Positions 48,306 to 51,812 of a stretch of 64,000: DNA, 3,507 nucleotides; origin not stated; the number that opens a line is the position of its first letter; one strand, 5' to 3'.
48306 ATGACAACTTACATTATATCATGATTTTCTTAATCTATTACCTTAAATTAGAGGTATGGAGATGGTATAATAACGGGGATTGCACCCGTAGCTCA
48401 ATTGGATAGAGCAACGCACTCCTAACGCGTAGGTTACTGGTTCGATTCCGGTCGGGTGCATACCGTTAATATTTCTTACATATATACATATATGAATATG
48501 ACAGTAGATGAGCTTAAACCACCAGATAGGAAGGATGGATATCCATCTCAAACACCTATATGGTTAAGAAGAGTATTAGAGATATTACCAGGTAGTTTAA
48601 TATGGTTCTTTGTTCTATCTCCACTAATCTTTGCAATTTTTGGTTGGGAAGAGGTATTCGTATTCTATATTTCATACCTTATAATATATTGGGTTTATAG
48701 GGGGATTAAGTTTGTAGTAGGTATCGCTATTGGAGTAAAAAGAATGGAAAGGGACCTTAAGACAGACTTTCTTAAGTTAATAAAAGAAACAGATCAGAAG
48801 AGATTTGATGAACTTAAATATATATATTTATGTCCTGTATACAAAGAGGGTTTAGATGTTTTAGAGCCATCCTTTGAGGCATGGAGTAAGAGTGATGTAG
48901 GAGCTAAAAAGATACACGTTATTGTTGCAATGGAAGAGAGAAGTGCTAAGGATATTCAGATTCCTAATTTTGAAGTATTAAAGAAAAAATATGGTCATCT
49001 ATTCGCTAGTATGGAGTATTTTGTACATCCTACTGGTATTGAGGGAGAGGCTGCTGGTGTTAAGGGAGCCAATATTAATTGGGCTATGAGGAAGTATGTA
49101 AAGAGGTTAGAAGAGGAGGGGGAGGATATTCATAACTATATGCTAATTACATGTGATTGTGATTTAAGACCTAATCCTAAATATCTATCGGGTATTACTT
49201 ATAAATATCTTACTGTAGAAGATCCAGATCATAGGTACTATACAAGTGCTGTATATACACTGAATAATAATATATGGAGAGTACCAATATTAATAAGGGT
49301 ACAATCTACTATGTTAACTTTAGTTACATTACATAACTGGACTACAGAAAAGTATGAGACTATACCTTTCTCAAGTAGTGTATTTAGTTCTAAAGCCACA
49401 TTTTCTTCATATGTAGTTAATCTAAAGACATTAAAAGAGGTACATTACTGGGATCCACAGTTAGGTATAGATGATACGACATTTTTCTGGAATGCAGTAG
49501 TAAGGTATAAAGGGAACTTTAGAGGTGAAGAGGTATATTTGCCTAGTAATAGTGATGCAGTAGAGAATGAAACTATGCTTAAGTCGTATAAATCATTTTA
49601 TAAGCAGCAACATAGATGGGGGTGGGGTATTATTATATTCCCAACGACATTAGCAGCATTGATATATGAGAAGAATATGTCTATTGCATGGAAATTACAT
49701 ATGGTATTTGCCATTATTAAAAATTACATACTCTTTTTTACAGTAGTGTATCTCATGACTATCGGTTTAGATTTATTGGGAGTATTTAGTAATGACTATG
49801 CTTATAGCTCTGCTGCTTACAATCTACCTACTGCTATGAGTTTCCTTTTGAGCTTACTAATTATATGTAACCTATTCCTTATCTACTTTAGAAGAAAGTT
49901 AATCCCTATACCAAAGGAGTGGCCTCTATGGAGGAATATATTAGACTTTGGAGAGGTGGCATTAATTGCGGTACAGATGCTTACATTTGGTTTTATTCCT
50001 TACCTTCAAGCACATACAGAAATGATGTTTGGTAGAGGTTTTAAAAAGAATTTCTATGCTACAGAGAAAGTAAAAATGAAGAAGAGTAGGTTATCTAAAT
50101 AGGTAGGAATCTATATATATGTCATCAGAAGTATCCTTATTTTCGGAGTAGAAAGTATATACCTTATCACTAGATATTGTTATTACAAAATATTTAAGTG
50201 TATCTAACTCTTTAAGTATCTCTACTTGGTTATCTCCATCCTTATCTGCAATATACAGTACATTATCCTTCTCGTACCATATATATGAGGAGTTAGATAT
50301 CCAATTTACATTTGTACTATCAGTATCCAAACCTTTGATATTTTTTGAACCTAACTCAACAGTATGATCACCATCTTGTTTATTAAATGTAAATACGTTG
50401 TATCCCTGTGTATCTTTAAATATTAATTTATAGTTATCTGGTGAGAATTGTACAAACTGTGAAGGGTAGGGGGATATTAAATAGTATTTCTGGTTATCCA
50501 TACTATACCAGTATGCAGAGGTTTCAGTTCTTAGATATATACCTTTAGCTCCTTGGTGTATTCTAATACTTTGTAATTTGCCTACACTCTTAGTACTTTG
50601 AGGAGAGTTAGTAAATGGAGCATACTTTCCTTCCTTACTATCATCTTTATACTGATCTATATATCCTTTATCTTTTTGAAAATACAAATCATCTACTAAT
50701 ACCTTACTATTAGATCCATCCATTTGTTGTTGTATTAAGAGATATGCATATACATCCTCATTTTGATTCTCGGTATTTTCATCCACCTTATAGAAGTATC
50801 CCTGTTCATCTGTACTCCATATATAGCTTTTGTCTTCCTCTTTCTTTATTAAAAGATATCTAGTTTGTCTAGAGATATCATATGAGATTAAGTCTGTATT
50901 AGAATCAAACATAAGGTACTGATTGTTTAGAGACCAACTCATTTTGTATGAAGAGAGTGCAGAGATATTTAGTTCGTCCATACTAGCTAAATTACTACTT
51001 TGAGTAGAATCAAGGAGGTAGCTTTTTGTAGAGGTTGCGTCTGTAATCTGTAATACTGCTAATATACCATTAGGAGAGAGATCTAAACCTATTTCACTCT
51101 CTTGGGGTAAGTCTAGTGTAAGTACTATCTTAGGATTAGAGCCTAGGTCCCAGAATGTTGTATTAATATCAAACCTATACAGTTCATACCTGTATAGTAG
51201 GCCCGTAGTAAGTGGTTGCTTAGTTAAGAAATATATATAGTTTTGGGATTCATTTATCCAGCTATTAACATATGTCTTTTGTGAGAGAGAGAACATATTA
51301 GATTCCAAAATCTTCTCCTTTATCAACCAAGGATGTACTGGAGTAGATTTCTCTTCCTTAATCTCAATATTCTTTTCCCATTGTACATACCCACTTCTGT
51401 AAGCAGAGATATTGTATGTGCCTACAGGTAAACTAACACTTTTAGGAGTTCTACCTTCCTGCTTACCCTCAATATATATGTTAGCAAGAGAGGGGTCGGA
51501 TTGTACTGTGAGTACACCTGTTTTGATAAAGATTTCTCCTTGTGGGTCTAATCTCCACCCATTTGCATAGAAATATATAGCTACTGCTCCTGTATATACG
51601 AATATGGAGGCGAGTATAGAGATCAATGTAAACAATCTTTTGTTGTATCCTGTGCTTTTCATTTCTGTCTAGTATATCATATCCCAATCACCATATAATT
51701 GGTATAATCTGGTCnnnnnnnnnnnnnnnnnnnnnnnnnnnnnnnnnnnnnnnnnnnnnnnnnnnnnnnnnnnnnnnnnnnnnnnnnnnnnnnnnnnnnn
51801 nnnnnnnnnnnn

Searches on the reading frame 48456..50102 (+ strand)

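Call 7: search_protein_families(library=pfam, proteins=[window:48456-50102:+], max_evalue=0.001)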
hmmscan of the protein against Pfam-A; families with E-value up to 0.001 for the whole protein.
window:48456-50102:+ (548 aa): 1 family
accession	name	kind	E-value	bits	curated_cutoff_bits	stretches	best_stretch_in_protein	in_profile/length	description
PF13632.12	Glyco_trans_2_3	-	3.4e-07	30.7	27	1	233-438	5-180/198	Glycosyl transferase family group 2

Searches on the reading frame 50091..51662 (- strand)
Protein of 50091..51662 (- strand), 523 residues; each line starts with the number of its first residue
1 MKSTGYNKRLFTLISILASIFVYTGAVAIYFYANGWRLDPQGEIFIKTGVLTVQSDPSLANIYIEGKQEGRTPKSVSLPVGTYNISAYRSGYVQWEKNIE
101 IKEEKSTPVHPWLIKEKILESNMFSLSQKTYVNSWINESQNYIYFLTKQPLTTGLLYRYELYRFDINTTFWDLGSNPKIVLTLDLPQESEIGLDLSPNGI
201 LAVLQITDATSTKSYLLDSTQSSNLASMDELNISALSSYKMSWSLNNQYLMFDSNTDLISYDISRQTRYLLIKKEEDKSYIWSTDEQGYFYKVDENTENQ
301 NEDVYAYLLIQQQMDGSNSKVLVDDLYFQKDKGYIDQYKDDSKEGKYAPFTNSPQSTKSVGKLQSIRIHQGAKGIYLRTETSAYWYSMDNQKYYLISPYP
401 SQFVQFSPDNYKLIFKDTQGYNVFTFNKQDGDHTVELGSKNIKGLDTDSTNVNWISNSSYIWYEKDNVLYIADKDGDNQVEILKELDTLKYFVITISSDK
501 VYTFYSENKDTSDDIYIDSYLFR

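Call 7: search_protein_families(library=pfam, proteins=[window:50091-51662:-], max_evalue=0.001)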
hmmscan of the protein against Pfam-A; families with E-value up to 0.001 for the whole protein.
window:50091-51662:- (523 aa): 1 family
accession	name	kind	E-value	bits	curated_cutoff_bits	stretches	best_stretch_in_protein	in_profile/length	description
PF08308.17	PEGA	-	2e-13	50.5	20.8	1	49-108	2-62/71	PEGA domain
